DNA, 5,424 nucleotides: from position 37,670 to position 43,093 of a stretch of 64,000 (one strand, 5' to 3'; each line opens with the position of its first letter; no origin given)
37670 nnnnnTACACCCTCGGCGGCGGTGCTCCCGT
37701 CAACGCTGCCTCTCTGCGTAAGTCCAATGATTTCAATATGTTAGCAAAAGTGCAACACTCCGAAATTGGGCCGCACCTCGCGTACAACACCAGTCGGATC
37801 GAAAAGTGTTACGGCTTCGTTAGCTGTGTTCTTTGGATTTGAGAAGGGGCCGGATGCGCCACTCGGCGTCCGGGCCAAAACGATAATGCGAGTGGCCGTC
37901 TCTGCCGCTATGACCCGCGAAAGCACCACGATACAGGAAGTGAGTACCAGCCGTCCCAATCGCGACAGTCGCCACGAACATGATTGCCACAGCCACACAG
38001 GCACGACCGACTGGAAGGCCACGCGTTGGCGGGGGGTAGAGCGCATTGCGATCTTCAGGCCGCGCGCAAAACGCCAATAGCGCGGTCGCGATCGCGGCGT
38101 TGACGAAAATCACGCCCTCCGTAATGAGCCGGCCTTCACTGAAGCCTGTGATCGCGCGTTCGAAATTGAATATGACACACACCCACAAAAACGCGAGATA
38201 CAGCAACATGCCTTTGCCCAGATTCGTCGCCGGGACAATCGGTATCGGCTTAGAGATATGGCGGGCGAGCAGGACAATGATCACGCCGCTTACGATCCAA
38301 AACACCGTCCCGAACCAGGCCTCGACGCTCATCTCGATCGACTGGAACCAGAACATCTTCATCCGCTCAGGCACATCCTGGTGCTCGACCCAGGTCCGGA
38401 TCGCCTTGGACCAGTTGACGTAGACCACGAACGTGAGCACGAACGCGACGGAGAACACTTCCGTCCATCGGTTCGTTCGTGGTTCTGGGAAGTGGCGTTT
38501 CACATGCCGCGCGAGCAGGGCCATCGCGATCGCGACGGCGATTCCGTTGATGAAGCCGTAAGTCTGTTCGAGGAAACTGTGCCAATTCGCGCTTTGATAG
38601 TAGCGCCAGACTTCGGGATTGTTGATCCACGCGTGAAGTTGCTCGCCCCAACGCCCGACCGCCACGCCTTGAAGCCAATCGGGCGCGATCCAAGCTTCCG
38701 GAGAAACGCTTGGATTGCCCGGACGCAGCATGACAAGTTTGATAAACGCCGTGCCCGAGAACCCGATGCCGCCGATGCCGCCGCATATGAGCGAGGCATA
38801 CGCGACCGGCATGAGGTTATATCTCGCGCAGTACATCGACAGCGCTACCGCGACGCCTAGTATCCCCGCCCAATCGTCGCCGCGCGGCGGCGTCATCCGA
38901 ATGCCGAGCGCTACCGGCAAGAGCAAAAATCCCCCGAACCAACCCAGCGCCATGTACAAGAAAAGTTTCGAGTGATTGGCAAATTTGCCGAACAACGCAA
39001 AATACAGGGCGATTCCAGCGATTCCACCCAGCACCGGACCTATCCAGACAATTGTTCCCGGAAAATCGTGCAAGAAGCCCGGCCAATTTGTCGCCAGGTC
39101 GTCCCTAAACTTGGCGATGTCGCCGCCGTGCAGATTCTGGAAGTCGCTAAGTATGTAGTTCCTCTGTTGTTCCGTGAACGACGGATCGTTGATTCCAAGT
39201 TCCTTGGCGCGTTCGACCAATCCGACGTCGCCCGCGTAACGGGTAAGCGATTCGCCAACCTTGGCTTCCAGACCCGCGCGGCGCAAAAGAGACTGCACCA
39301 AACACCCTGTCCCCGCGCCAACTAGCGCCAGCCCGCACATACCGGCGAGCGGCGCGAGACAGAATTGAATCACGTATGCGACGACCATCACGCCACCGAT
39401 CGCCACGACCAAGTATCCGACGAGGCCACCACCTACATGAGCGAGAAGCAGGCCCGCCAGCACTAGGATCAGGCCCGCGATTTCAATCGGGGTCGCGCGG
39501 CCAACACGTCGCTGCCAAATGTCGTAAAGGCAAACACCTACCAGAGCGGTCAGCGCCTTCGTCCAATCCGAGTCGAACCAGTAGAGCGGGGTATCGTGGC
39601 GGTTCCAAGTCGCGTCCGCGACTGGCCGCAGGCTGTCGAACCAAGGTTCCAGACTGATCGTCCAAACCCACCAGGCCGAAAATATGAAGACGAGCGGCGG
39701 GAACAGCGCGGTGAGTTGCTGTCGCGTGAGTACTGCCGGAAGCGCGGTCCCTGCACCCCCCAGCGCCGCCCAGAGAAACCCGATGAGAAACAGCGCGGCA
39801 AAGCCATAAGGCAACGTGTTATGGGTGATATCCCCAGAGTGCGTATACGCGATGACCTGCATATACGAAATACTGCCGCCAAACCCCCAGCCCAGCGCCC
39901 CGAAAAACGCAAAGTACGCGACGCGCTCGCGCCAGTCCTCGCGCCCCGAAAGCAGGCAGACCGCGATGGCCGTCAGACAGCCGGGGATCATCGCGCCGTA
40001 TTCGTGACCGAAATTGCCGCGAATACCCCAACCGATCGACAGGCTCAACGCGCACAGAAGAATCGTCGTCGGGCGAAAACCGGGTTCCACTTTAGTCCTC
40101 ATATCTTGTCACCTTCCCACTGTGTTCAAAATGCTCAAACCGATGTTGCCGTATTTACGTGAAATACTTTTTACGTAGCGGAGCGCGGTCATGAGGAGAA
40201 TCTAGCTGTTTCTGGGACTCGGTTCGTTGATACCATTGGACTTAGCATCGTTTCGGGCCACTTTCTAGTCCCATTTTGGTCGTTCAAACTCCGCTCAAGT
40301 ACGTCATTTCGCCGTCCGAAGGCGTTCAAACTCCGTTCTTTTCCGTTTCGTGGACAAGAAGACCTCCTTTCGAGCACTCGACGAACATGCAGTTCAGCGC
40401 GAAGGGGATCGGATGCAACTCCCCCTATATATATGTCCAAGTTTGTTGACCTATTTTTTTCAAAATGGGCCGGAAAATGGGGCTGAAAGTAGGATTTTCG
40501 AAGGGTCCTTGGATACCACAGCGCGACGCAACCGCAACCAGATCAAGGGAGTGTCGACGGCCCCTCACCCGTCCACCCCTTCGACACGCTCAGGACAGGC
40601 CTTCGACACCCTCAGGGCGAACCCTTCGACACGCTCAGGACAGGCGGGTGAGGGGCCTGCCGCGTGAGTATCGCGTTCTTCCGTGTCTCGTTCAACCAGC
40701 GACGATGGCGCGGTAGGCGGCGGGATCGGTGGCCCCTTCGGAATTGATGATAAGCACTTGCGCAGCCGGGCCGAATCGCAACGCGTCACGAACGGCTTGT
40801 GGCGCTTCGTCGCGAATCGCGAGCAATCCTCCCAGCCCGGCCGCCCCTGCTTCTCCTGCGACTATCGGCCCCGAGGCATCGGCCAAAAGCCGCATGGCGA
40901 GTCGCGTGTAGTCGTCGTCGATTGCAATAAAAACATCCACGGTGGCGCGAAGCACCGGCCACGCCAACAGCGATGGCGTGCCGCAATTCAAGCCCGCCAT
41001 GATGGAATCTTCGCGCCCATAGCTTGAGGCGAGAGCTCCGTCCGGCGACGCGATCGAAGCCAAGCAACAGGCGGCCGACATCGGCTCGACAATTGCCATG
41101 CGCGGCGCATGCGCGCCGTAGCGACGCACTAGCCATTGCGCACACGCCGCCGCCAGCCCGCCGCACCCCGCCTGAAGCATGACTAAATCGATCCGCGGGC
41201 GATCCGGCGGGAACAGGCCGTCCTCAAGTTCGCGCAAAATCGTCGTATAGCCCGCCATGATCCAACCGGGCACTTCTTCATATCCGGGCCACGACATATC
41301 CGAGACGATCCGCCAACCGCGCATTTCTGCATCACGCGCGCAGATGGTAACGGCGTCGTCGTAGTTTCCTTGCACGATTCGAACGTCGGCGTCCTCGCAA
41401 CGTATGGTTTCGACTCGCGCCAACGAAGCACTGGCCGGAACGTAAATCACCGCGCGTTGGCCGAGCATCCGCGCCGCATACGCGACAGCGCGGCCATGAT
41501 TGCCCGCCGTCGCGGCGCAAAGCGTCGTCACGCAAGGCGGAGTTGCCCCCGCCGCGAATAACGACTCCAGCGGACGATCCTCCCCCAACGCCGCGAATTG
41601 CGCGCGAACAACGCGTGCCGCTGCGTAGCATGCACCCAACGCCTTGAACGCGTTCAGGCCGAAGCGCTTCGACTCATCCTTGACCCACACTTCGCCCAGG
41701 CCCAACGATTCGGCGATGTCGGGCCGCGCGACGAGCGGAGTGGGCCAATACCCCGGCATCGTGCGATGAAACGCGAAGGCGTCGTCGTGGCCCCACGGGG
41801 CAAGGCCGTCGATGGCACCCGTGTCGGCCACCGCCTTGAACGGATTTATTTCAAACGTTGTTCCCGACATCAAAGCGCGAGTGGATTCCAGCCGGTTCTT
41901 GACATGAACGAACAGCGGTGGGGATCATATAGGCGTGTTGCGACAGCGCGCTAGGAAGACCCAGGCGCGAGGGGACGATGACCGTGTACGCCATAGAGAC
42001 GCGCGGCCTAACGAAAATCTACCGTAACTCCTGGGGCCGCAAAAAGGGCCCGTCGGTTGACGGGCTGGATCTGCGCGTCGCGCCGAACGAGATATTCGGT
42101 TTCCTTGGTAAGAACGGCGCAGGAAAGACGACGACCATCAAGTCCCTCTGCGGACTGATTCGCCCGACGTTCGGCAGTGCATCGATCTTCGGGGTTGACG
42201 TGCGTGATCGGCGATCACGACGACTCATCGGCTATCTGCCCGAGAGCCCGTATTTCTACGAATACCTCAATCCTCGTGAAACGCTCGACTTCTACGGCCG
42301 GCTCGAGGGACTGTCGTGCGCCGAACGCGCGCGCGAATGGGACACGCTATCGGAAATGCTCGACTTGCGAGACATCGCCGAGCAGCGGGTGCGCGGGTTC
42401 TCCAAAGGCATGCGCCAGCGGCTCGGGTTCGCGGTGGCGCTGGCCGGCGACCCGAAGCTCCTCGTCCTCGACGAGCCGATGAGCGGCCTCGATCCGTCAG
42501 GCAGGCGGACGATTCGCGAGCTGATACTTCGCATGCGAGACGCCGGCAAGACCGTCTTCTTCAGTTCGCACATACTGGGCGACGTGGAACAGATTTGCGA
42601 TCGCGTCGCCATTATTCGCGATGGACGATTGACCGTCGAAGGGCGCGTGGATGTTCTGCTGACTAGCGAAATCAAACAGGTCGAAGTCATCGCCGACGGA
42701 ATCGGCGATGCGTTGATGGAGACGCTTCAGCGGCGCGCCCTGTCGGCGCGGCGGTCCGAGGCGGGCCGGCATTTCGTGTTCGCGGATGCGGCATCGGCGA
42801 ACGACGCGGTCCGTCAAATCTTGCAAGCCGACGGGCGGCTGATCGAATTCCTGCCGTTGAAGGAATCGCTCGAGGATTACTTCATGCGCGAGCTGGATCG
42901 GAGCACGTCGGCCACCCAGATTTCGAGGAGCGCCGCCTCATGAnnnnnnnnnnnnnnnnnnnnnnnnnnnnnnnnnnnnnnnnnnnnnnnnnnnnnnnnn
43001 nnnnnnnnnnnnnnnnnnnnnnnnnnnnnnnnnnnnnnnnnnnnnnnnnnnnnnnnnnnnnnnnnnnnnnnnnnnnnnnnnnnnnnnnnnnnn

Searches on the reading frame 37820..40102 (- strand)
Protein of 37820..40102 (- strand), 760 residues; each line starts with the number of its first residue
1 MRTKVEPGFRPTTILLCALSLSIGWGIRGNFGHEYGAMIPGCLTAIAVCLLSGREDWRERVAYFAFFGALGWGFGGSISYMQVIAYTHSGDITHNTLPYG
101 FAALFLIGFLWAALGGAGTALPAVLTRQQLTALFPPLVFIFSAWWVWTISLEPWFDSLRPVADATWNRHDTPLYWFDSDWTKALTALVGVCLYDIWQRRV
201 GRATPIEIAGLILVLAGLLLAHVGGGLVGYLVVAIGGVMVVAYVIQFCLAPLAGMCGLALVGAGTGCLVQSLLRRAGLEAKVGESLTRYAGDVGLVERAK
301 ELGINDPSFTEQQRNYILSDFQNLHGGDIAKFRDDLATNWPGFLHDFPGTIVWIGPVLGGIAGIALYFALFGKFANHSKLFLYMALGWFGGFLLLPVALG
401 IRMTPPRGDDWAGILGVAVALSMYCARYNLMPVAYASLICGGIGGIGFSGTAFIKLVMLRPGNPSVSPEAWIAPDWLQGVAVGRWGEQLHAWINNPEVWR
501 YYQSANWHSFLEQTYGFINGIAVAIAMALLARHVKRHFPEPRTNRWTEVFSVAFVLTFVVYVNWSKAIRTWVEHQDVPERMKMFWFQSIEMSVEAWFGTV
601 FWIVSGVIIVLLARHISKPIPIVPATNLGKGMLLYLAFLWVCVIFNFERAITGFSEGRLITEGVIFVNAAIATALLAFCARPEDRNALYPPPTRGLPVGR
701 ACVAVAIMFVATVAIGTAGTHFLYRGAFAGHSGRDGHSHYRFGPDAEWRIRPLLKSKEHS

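Call 5: search_protein_families(library=pfam, proteins=[window:37820-40102:-], max_evalue=0.01)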
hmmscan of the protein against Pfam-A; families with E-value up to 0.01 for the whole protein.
window:37820-40102:- (760 aa): 0 families

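Call 7: search_protein_families(library=ncbifam, proteins=[window:37820-40102:-], max_evalue=0.01)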
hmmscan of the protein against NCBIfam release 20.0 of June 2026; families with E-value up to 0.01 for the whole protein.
window:37820-40102:- (760 aa): 1 family
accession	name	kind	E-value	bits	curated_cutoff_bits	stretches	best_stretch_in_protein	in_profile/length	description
TIGR04407.1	LptF_YjgP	equivalog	0.00011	21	230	1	522-587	273-334/347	LPS export ABC transporter permease LptF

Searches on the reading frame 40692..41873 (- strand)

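Call 5: search_protein_families(library=pfam, proteins=[window:40692-41873:-], max_evalue=0.01)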
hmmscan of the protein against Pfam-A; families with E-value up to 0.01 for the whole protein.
window:40692-41873:- (393 aa): 1 family
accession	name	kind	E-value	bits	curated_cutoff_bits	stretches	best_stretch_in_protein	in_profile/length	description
PF00291.31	PALP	-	1.7e-49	169.2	35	1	40-357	3-283/295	Pyridoxal-phosphate dependent enzyme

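Call 7: search_protein_families(library=ncbifam, proteins=[window:40692-41873:-], max_evalue=0.01)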
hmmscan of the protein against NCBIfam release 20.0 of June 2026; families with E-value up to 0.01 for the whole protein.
window:40692-41873:- (393 aa): 33 families (the best 25 are shown)
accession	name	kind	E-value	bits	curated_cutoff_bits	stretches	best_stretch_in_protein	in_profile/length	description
NF006058.0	PRK08206.1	equivalog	1.3e-115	386.1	276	1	30-392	30-394/402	diaminopropionate ammonia-lyase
TIGR03528.1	2_3_DAP_am_ly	equivalog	2.2e-97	326.2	532.25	1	30-391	27-393/396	diaminopropionate ammonia-lyase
TIGR01747.1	diampropi_NH3ly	subfamily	2.5e-90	303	274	1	31-391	9-374/376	diaminopropionate ammonia-lyase family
TIGR01127.1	ilvA_1Cterm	equivalog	1.8e-21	76.6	378.75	1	118-352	51-267/380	threonine ammonia-lyase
NF006094.0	PRK08246.1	subfamily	1.3e-20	74.1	331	1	116-352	69-284/310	serine/threonine dehydratase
NF004771.0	PRK06110.1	equivalog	4.3e-20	72.1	317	1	114-356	69-292/323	threonine dehydratase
NF005292.0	PRK06815.1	equivalog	6.5e-19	68.1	371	1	118-345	72-283/320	threonine/serine dehydratase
NF005680.0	PRK07476.1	equivalog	1.6e-17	63.5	413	1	117-353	73-293/326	hydroxyectoine utilization dehydratase EutB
NF005600.0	PRK07334.1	equivalog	4.7e-17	61.7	496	1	119-355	80-296/408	threonine ammonia-lyase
NF006390.0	PRK08639.1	equivalog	1.1e-16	60.9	421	1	117-357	75-301/418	threonine ammonia-lyase IlvA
NF006050.0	PRK08197.1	equivalog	2.9e-15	55.9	303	2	115-194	128-207/406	threonine synthase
TIGR02991.1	ectoine_eutB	equivalog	5.6e-15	55.1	413.35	1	117-353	69-289/317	hydroxyectoine utilization dehydratase EutB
TIGR01124.1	ilvA_2Cterm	equivalog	8.7e-15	54.3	411.3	1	118-351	68-284/499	threonine ammonia-lyase, biosynthetic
NF004996.0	PRK06381.1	equivalog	5.6e-14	51.9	266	1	116-220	64-163/319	threonine synthase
TIGR02079.1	THD1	equivalog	6.9e-14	51.4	440.55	1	118-356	67-292/410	threonine ammonia-lyase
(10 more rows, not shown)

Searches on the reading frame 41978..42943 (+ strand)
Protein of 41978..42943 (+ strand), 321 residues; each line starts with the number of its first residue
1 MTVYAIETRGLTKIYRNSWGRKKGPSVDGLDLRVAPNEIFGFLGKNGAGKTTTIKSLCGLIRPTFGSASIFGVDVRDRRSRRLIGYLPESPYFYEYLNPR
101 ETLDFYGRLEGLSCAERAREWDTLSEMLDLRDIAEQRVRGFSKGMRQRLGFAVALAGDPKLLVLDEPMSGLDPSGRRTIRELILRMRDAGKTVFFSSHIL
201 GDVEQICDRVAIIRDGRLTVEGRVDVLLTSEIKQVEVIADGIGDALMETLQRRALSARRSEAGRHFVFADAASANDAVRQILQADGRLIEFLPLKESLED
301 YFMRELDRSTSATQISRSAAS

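Call 5: search_protein_families(library=pfam, proteins=[window:41978-42943:+], max_evalue=0.01)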
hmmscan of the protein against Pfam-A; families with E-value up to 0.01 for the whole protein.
window:41978-42943:+ (321 aa): 2 families
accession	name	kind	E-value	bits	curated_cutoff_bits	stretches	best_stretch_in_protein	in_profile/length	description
PF00005.33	ABC_tran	-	8.8e-26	91.6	25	1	28-168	2-136/137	ABC transporter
PF13304.12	AAA_21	-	3.3e-13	50.8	27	1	132-198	229-298/304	AAA domain, putative AbiEii toxin, Type IV TA system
